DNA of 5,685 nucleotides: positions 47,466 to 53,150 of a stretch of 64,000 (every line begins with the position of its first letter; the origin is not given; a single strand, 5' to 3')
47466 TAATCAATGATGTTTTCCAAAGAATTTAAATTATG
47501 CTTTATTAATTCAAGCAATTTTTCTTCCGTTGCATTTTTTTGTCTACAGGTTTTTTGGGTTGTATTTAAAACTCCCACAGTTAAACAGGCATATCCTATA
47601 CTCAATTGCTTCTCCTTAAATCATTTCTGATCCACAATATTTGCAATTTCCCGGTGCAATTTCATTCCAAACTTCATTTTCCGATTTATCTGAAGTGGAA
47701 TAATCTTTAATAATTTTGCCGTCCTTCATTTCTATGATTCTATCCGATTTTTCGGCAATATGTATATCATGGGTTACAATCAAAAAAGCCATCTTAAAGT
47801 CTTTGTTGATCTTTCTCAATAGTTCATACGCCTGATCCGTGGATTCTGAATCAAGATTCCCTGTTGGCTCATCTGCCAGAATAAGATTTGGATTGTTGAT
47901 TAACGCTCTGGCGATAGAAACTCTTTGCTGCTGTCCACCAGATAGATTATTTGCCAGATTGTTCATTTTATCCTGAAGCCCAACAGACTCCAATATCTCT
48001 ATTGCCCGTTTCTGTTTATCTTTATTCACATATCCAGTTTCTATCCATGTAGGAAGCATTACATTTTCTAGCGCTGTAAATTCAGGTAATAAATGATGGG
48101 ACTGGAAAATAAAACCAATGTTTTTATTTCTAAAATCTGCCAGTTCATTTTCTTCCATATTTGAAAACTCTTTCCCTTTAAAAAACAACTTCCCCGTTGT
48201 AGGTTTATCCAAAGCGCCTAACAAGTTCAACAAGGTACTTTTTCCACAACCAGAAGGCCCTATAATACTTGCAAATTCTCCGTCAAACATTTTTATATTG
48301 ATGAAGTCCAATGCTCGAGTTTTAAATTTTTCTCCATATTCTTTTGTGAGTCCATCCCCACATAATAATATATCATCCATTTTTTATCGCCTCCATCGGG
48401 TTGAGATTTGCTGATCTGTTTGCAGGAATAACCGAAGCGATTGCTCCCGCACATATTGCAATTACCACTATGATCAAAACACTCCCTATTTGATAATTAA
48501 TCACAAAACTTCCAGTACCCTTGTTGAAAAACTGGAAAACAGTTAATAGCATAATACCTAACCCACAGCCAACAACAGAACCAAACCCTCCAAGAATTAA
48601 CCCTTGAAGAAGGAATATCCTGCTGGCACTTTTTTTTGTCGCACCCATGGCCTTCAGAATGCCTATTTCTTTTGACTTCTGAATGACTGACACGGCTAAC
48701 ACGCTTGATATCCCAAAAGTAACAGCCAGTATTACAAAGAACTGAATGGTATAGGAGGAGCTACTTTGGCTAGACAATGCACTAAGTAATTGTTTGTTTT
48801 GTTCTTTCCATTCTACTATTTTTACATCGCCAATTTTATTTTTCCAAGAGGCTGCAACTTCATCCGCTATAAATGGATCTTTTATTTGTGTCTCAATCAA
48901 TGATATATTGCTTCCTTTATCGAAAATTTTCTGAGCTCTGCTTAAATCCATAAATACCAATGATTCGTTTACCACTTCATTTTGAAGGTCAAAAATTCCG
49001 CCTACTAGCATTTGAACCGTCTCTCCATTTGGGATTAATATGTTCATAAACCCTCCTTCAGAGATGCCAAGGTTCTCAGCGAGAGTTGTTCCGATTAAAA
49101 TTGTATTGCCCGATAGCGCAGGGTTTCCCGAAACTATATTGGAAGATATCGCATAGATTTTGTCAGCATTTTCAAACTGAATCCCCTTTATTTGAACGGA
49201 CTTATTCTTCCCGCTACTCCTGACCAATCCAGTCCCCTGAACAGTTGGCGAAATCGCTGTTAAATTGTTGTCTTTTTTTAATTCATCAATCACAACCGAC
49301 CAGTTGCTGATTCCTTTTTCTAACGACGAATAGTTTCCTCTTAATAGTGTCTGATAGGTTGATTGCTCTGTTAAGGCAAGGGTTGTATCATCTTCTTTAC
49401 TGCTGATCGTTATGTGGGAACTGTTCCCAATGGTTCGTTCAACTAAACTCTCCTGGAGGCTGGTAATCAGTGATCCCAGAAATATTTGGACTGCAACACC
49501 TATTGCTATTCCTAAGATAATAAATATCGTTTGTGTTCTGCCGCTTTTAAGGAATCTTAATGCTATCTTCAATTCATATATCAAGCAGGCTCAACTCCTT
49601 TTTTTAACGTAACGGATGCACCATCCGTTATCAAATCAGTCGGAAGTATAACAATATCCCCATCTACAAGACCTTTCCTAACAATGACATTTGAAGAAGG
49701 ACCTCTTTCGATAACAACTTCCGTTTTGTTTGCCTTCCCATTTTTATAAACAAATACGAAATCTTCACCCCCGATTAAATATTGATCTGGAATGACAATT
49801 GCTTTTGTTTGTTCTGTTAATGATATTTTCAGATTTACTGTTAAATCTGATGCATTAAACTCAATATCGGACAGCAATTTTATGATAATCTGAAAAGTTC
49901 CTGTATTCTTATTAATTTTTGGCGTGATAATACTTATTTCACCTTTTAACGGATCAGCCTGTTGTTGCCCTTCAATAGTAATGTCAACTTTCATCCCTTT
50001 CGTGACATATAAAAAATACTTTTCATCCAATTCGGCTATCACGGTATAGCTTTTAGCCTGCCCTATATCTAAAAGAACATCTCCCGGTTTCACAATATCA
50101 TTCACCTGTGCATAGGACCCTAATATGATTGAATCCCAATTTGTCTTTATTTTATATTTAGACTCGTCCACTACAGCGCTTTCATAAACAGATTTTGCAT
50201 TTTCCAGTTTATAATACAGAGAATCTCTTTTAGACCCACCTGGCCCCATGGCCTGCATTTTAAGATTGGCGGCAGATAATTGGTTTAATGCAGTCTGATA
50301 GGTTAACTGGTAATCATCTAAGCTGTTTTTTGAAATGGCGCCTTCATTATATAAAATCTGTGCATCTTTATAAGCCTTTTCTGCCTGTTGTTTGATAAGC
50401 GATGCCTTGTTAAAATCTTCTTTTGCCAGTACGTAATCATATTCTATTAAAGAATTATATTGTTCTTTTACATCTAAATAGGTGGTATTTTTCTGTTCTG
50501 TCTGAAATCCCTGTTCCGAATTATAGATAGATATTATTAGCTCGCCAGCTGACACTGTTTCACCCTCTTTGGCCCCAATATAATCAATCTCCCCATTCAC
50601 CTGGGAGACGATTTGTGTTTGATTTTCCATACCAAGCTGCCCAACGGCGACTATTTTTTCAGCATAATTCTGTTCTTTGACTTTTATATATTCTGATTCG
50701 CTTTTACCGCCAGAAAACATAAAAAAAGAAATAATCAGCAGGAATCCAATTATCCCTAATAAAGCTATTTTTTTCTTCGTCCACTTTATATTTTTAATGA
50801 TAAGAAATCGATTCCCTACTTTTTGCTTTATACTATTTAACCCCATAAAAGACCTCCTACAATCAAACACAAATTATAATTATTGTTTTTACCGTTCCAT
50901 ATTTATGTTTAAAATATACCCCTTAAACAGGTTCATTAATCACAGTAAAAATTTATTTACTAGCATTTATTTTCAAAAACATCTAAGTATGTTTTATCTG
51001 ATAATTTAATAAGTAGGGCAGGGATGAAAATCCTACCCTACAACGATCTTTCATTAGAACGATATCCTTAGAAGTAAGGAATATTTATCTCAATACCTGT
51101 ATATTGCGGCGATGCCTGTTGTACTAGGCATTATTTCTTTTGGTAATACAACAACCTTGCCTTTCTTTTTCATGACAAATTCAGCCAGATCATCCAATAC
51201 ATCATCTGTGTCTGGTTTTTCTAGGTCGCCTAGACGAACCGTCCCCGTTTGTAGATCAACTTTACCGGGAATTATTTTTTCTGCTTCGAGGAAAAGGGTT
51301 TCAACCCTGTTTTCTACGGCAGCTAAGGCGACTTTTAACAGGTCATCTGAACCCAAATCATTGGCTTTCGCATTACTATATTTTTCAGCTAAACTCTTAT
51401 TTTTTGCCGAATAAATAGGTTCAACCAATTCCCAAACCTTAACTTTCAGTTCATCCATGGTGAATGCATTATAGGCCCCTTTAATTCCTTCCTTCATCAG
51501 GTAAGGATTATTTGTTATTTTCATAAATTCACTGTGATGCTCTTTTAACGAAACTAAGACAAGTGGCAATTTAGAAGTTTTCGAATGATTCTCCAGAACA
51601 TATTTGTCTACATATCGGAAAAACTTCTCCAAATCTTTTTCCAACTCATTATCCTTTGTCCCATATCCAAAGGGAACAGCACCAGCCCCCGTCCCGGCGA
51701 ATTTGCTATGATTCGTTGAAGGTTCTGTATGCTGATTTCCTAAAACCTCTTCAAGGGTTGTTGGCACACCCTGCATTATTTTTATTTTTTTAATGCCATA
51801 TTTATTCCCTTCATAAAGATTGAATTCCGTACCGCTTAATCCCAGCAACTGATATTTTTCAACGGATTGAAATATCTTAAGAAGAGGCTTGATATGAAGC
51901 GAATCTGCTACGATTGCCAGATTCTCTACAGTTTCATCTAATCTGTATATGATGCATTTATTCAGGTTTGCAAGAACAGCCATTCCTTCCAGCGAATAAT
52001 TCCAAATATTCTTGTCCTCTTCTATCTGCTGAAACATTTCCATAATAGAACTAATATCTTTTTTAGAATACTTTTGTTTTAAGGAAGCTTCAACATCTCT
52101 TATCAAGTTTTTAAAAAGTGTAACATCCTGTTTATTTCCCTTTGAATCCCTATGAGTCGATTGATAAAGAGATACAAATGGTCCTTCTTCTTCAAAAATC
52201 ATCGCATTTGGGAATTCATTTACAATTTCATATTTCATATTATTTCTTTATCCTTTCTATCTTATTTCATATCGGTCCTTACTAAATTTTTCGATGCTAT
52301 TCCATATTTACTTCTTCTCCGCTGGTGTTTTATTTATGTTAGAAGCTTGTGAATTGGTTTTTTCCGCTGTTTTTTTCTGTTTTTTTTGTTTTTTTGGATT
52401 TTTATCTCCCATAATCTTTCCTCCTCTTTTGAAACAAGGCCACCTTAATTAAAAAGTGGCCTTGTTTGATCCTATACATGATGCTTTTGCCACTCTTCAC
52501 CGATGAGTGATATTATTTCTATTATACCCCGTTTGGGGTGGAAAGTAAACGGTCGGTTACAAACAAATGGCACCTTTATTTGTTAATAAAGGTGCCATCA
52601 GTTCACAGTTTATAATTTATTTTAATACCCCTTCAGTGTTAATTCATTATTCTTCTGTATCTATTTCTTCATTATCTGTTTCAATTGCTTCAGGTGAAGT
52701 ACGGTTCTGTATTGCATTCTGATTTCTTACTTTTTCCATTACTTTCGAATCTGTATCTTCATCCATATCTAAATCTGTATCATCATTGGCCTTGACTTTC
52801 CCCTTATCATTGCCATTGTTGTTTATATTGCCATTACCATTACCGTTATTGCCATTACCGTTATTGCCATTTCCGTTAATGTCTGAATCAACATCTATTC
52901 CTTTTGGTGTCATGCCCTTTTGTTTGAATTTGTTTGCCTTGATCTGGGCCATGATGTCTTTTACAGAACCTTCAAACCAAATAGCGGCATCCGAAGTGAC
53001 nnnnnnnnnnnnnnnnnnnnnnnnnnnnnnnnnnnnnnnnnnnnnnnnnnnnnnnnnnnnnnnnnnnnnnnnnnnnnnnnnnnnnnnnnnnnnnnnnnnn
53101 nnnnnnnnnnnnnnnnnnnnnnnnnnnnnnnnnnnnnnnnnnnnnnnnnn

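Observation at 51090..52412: Unannotated poly-lysine/poly-A small ORF immediately upstream of an eRF1/Pelota-like (baeRF-like) gene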

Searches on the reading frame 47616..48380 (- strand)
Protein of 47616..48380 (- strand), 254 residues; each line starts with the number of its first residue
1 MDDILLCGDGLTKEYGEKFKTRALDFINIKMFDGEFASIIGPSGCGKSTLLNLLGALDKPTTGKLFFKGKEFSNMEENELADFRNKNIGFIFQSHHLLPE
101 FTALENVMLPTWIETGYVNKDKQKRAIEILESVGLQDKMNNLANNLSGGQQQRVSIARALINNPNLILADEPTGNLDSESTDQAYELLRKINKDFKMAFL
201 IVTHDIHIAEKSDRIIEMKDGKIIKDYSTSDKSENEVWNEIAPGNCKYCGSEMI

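Call 3: search_protein_families(library=pfam, proteins=[window:47616-48380:-], max_evalue=0.01)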
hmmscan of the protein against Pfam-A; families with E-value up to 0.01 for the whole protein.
window:47616-48380:- (254 aa): 5 families
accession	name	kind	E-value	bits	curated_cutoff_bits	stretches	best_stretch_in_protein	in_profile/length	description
PF00005.33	ABC_tran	-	6.7e-36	124.4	25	1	26-173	3-136/137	ABC transporter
PF02463.25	SMC_N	-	5.3e-07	29.7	40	1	30-219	20-212/220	RecF/RecN/SMC N terminal domain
PF03193.22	RsgA_GTPase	-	0.0011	19.2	30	1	31-57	103-129/174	RsgA GTPase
PF13401.12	AAA_22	-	0.0028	18.4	27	0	35-58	6-29/130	AAA domain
PF13555.12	AAA_29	-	0.0071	16.5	27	0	36-51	24-39/61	P-loop containing region of AAA domain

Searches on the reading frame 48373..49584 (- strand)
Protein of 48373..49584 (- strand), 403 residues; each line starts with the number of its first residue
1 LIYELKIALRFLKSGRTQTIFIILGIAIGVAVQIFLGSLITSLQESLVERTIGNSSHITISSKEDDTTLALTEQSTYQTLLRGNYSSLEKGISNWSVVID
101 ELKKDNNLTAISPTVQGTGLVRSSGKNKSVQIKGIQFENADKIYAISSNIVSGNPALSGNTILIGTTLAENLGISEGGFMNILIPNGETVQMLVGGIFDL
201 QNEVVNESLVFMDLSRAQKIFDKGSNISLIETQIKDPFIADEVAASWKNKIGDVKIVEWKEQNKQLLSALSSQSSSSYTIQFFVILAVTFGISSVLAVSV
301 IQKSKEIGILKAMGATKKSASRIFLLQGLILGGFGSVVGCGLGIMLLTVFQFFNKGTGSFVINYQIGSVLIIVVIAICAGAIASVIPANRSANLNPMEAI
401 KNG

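Call 3: search_protein_families(library=pfam, proteins=[window:48373-49584:-], max_evalue=0.01)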
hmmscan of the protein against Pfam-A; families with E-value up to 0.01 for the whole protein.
window:48373-49584:- (403 aa): 2 families
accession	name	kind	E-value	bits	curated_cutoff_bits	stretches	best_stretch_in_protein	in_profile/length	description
PF02687.27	FtsX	-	2.3e-18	66.8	25.5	1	281-396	4-120/120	FtsX-like permease C-terminal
PF12704.14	MacB_PCD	-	4.6e-12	47.1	27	1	19-247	1-204/207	MacB-like periplasmic core domain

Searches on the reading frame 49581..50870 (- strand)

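Call 3: search_protein_families(library=pfam, proteins=[window:49581-50870:-], max_evalue=0.01)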
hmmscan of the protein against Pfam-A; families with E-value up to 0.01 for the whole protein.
window:49581-50870:- (429 aa): 3 families
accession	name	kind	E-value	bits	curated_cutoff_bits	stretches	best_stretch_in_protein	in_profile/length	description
PF13437.12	HlyD_3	-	1e-13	52.4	22.2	1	241-335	2-96/106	HlyD family secretion protein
PF16576.10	HlyD_D23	-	5.4e-11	42.6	30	1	71-331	4-200/214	Barrel-sandwich domain of CusB or HlyD membrane-fusion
PF00364.28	Biotin_lipoyl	-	0.0003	21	22.1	1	83-115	41-73/73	Biotin-requiring enzyme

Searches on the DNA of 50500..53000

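Call 4: search_rna_families(source=window, start=50500, end=53000, threshold=evalue, max_evalue=1, show_alignments=3)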
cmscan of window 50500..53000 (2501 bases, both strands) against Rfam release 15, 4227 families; matches with E-value up to 1: 2.
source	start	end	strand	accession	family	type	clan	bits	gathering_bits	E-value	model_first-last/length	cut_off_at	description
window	52552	52653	-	RF00410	SNORA2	Gene; snRNA; snoRNA; HACA-box;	CL00021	29.2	70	0.021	1-137/137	no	Small nucleolar RNA SNORA2/SNORA34 family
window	51779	51939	-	RF02842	RefA1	Gene; sRNA;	-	20.9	94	0.13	1-222/222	no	Enterococcus sRNA A1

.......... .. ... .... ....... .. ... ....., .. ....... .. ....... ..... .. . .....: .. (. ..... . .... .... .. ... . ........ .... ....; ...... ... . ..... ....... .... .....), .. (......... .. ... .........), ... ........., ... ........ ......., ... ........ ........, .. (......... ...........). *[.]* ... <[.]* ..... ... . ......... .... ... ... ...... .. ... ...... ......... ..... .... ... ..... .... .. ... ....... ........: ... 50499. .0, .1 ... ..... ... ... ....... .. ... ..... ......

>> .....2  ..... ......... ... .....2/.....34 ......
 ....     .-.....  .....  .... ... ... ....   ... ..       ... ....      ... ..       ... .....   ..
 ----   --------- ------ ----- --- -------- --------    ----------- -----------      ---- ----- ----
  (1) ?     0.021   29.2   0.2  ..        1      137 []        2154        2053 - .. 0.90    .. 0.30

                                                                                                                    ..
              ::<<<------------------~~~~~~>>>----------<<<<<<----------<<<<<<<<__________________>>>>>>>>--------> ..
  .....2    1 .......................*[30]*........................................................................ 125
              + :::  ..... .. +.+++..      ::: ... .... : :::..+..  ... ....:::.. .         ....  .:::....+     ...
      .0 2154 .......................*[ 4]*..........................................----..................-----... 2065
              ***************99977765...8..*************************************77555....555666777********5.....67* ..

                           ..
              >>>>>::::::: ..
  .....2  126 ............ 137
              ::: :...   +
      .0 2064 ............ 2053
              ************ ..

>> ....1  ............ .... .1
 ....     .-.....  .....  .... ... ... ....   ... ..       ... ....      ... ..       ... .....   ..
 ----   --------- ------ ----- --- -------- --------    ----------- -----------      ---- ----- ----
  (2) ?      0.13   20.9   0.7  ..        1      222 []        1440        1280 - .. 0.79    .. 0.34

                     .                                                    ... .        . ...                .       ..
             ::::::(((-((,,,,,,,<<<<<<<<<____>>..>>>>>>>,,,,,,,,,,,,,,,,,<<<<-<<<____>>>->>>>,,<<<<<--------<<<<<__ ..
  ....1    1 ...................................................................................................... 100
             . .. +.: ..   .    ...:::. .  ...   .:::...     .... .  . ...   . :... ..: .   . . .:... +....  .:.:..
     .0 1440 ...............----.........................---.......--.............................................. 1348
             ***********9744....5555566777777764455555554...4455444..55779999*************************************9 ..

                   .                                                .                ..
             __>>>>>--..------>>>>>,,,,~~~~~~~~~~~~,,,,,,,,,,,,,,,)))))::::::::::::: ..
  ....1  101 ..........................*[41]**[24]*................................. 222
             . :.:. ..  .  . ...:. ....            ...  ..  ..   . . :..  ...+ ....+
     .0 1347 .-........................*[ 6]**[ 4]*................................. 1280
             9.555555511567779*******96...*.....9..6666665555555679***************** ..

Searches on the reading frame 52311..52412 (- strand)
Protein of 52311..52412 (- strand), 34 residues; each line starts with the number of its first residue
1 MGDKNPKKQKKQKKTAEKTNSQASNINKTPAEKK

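Call 25: search_protein_families(library=pfam, proteins=[window:52311-52412:-, P0123], max_evalue=10)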
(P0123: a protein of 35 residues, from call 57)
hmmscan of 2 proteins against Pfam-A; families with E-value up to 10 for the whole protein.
seq(34 aa): 0 families

P0123 (35 aa): 0 families

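Call 26: search_protein_families(library=ncbifam, proteins=[window:52311-52412:-], max_evalue=10)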
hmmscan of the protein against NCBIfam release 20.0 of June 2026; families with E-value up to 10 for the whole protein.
seq(34 aa): 0 families

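Call 57: search_protein_representatives(alignment_id=A5)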
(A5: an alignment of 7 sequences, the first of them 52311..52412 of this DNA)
Query: 7 sequences, 34 profile positions. Proteins with E-value up to 0.001 (for the whole library): 2; up to 1e-10: 1; up to 1e-30: 0. The best 2 are listed.
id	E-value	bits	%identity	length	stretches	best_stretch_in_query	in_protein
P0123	4.6e-17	78.0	-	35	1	1-34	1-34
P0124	3.2e-04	37.0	-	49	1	1-31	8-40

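Call 60: find_encoding_contigs(protein=P0124, flank=4000, max_places=4)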
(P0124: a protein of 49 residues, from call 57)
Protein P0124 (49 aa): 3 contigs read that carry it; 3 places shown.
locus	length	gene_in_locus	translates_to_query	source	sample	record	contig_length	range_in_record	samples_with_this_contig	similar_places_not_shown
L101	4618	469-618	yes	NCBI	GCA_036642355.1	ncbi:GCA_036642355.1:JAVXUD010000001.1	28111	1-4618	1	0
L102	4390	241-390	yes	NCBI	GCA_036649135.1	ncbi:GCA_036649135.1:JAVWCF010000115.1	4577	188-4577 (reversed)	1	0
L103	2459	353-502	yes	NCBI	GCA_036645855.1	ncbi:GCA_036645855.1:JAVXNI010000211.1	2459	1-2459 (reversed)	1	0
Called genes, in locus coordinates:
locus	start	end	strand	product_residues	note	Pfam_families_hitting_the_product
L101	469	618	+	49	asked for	-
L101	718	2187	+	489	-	PF00535:Glycos_transf_2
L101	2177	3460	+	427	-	-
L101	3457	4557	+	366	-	PF02350:Epimerase_2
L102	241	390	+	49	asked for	-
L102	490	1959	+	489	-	PF00535:Glycos_transf_2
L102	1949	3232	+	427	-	-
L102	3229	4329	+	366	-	PF02350:Epimerase_2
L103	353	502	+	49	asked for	-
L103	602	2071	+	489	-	PF00535:Glycos_transf_2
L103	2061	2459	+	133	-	?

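Call 74: search_protein_families(library=pfam, proteins=[L101:2177-3460:+], max_evalue=0.01)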
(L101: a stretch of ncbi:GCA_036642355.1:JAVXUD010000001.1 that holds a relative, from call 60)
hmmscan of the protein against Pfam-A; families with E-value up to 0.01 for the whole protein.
L101:2177-3460:+ (427 aa): 0 families
